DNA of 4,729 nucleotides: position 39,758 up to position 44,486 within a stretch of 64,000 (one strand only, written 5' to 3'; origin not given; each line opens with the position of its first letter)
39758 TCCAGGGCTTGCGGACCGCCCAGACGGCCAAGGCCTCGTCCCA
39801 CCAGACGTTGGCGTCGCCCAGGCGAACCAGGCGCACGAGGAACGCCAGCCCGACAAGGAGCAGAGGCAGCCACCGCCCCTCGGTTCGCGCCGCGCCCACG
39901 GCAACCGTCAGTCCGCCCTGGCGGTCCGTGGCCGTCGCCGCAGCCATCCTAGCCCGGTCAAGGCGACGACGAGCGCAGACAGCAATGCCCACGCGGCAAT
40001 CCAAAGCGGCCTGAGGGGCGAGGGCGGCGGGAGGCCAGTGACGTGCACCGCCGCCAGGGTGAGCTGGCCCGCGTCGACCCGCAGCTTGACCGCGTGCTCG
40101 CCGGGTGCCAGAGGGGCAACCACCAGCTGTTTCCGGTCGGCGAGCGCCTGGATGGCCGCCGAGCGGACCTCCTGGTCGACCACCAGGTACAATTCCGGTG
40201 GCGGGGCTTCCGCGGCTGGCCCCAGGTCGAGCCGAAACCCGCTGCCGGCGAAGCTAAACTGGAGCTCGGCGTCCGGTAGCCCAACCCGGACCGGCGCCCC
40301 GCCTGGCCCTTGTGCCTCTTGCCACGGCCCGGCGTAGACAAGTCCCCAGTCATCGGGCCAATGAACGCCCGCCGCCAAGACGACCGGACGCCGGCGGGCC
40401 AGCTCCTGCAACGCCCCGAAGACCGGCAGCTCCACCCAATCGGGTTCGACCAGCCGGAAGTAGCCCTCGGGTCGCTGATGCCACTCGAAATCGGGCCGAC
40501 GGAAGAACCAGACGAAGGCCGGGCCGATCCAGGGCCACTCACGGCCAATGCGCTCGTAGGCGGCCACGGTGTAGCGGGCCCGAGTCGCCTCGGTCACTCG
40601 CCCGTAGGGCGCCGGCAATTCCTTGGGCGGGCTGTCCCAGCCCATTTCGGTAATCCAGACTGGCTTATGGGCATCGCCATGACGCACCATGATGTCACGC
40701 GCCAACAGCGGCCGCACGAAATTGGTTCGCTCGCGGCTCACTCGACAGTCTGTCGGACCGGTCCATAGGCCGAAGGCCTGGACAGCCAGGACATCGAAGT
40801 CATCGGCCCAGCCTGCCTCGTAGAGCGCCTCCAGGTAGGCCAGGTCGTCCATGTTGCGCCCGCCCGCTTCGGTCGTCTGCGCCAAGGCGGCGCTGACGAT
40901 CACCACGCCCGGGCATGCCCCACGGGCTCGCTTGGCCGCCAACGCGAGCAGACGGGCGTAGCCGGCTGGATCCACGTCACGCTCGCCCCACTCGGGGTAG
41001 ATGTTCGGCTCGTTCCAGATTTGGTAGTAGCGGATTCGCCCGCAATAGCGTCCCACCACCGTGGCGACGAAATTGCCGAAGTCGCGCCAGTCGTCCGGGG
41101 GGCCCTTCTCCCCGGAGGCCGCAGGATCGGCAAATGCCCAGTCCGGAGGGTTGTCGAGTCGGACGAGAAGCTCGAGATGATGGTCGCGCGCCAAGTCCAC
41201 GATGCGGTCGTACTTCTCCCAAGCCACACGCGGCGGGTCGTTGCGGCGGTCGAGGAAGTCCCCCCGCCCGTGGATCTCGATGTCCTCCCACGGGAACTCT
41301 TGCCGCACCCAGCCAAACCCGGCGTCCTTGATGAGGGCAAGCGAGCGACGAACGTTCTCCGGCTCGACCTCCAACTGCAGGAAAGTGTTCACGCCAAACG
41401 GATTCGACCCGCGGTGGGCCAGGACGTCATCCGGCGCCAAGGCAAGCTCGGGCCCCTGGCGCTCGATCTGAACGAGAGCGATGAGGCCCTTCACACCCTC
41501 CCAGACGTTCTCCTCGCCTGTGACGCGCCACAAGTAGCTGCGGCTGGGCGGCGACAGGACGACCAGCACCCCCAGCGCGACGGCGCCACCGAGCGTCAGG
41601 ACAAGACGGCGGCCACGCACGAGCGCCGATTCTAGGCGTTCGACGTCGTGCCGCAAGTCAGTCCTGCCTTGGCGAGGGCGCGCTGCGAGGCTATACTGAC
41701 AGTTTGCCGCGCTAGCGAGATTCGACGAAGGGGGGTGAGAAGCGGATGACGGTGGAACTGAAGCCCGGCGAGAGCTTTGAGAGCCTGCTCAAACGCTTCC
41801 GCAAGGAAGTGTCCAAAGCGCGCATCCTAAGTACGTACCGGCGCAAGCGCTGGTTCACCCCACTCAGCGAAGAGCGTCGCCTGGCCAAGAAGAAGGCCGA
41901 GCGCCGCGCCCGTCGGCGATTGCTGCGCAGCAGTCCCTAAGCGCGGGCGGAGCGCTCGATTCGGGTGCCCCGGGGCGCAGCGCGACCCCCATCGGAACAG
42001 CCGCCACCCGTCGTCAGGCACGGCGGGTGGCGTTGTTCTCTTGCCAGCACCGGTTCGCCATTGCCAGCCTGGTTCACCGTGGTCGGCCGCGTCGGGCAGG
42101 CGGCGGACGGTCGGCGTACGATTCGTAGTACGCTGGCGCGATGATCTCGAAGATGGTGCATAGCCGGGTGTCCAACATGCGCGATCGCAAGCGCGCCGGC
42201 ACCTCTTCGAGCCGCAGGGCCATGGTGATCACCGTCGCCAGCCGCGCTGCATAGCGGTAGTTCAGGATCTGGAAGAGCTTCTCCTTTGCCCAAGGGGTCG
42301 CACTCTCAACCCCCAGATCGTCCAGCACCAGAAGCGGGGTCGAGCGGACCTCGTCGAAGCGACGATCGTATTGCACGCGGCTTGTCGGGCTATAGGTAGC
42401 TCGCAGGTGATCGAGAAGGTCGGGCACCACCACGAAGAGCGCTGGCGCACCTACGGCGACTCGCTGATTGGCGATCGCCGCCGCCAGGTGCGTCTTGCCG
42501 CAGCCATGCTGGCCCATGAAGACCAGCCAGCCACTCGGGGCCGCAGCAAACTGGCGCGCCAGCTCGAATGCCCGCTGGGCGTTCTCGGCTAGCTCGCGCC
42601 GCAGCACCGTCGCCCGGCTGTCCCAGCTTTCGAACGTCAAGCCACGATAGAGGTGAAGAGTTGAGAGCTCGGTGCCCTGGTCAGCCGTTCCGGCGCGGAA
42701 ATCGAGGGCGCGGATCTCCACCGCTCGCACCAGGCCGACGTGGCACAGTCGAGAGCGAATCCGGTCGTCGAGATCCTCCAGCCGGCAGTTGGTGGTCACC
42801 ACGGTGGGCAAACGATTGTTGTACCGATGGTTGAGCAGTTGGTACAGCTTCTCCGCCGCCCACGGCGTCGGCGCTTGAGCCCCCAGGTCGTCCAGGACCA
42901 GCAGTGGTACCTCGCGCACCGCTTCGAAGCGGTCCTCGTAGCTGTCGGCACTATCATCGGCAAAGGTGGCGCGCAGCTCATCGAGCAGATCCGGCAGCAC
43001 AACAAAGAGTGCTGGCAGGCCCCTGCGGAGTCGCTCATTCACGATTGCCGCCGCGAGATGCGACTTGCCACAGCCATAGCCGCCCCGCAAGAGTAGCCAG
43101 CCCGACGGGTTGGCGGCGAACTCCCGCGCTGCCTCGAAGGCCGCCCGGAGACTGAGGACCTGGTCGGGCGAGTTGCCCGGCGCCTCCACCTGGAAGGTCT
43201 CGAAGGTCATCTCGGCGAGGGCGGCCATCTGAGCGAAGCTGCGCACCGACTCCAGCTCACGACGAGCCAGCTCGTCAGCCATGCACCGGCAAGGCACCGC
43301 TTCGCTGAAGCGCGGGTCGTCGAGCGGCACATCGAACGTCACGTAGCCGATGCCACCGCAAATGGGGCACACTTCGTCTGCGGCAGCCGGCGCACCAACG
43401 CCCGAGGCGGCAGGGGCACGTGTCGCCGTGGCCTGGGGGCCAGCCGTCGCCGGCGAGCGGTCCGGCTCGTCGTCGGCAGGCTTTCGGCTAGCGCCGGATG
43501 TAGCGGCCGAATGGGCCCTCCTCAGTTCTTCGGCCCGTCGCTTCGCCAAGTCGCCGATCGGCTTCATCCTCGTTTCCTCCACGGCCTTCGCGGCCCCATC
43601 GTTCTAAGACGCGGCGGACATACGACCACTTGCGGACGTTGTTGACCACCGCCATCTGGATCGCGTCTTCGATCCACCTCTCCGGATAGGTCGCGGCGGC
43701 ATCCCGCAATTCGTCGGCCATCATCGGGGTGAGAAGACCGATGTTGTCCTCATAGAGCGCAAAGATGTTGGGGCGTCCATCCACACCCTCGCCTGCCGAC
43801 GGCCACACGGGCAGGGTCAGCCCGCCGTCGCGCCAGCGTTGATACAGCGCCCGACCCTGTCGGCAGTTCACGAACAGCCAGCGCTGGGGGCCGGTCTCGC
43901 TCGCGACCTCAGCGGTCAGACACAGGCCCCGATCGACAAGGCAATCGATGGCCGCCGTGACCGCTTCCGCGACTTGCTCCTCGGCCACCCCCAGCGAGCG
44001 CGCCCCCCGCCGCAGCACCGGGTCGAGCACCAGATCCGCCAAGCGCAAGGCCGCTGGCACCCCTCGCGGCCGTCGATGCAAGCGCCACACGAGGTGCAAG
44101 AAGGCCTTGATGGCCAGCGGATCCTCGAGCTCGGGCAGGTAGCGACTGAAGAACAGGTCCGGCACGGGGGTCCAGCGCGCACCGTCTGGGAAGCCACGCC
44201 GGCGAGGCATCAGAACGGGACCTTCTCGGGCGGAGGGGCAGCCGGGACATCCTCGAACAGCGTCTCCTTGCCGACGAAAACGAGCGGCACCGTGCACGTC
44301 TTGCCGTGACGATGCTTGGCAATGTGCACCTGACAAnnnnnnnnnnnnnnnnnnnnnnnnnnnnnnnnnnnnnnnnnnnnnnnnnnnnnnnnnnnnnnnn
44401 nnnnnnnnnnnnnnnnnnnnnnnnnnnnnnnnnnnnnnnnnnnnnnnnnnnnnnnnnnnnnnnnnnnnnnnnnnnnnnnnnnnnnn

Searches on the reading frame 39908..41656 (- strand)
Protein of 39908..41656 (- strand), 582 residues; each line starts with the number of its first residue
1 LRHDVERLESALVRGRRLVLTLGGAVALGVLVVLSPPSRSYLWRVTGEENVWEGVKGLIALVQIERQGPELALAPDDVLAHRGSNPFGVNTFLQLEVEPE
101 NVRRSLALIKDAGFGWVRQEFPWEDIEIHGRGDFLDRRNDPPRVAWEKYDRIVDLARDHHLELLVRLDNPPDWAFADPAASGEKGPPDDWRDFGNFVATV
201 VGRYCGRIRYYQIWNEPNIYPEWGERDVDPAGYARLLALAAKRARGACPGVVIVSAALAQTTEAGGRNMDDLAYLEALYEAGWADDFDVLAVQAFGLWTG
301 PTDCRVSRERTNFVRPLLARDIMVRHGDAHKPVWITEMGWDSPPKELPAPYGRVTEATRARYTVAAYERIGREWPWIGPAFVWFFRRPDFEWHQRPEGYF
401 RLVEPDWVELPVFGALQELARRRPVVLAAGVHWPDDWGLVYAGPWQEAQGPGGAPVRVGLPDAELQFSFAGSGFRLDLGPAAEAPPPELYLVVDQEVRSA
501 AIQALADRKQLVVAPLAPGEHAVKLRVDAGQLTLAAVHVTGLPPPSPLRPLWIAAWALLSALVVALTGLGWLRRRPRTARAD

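Call 4: search_protein_families(library=pfam, proteins=[window:39908-41656:-], max_evalue=0.01)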
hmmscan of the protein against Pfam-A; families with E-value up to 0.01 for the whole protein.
window:39908-41656:- (582 aa): 0 families

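Call 14: search_protein_families(library=ncbifam, proteins=[window:39908-41656:-], max_evalue=0.01)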
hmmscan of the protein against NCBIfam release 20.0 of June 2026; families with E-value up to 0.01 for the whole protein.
window:39908-41656:- (582 aa): 0 families

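Call 25: search_solved_structures(query=window:39908-41656:-, max_evalue=1, show_alignments=1)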
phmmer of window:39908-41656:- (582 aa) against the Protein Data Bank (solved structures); distinct sequences matched with E-value up to 1: 12.
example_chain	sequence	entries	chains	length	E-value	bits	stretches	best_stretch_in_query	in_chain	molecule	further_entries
5bx9_A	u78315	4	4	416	3.7e-08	35.5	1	88-274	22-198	PslG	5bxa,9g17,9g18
4zn2_A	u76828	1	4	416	3.9e-08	35.4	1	88-274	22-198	PslG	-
8b80_A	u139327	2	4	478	0.016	16.9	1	107-232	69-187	Putative 6-phospho-beta-galactobiosidase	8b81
4ze4_A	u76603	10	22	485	0.016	16.9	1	107-232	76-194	Putative 6-phospho-beta-galactobiosidase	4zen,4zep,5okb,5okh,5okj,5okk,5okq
4ze5_A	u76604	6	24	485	0.041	15.5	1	107-232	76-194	Putative 6-phospho-beta-galactobiosidase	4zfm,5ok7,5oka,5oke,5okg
2bs9_A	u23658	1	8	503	0.21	13.2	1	181-255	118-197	BETA-XYLOSIDASE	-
1w91_A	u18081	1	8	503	0.21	13.2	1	181-255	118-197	BETA-XYLOSIDASE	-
9fkh_A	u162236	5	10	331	0.38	12.4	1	142-217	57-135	Beta-xylanase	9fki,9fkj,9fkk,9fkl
2q8x_A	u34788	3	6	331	0.38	12.4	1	142-217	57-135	intra-cellular xylanase | Intra-cellular xylanase ixt6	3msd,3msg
3ms8_A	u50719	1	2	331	0.38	12.3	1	142-217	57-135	Intra-cellular xylanase ixt6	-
6yyh_A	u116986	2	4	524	0.48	12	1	132-246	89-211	Beta-xylosidase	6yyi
1px8_A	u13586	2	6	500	0.81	11.3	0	182-245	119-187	Beta-xylosidase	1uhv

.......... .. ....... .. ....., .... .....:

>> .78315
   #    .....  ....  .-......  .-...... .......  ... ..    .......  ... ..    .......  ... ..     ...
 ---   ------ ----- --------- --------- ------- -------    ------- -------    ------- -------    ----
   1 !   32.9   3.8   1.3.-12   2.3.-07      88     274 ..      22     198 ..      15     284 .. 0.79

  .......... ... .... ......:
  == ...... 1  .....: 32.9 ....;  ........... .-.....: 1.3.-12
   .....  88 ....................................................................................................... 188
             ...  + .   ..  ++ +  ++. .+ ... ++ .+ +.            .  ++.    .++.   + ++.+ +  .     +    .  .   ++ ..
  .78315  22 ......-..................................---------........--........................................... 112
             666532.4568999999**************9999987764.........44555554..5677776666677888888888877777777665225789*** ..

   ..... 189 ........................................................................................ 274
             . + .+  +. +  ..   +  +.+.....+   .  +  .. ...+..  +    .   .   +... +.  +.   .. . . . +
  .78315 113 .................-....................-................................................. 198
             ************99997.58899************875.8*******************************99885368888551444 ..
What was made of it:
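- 39908..41656 (-): PslG-like clan GH-A hydrolase, 582 aa, with TM helices at both ends and the catalytic motifs WNEPN (residue 214) and ITEMG (residue 335). It forms a conserved gene pair with the 870-aa GT-C. phmmer against PslG 5bx9, E 3.7e-8 (call 25).
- Closest known: Pseudomonas aeruginosa PslG. Same: PslG is the only significant solved relative of the 39908-41656 protein, at E 3.7e-8 (call 25).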

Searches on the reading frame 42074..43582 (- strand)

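Call 7: search_protein_families(library=pfam, proteins=[window:42074-43582:-], max_evalue=0.001)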
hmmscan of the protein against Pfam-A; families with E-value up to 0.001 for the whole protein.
window:42074-43582:- (502 aa): 15 families
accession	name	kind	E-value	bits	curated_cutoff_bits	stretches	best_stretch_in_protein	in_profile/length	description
PF01695.23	IstB_IS21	-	1.6e-34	119.9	24.1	2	100-272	36-200/238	IstB-like ATP binding protein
PF00308.24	Bac_DnaA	-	4.3e-15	56.7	23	2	125-284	5-159/162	Bacterial DnaA ATPAse domain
PF00004.35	AAA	-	9.1e-14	52.5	21.2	2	163-279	1-123/131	ATPase family associated with various cellular activities (AAA)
PF24883.2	NPHP3_N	-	2.7e-06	28.1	24.8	0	158-186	20-48/164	Nephrocystin 3, N-terminal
PF13671.12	AAA_33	-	1e-05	26.3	27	0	164-297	3-106/143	AAA domain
PF13191.12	AAA_16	-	2.2e-05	25.5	32.6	0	144-253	11-123/167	AAA ATPase domain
PF20720.3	nSTAND3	-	5.1e-05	23.4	27.2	0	350-398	17-62/155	Novel STAND NTPase 3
PF13401.12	AAA_22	-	6.7e-05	23.6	27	0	351-388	6-43/130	AAA domain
PF00910.28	RNA_helicase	-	9.9e-05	23.2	21.5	0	354-429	2-64/105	RNA helicase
PF05729.18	NACHT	-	0.00013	22.3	26.7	0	354-372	4-22/167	NACHT domain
PF13521.12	AAA_28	-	0.0003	21.5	27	0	354-375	3-25/164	AAA domain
PF00158.32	Sigma54_activat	-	0.00031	20.9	20.2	0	334-377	7-49/168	Sigma-54 interaction domain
PF00005.33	ABC_tran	-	0.00035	21.6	25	0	348-373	9-34/137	ABC transporter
PF02367.23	TsaE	-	0.00041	20.7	26.6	0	334-373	3-44/128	Threonylcarbamoyl adenosine biosynthesis protein TsaE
PF00931.28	NB-ARC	-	0.00092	19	23.5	0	350-373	18-41/248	NB-ARC domain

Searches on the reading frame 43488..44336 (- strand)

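Call 7: search_protein_families(library=pfam, proteins=[window:43488-44336:-], max_evalue=0.001)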
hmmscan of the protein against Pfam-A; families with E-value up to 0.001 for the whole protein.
window:43488-44336:- (282 aa): 1 family
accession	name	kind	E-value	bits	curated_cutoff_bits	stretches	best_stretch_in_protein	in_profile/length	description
PF07261.16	DnaB_2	-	2e-06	27.8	22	1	192-251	1-63/74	Replication initiation and membrane attachment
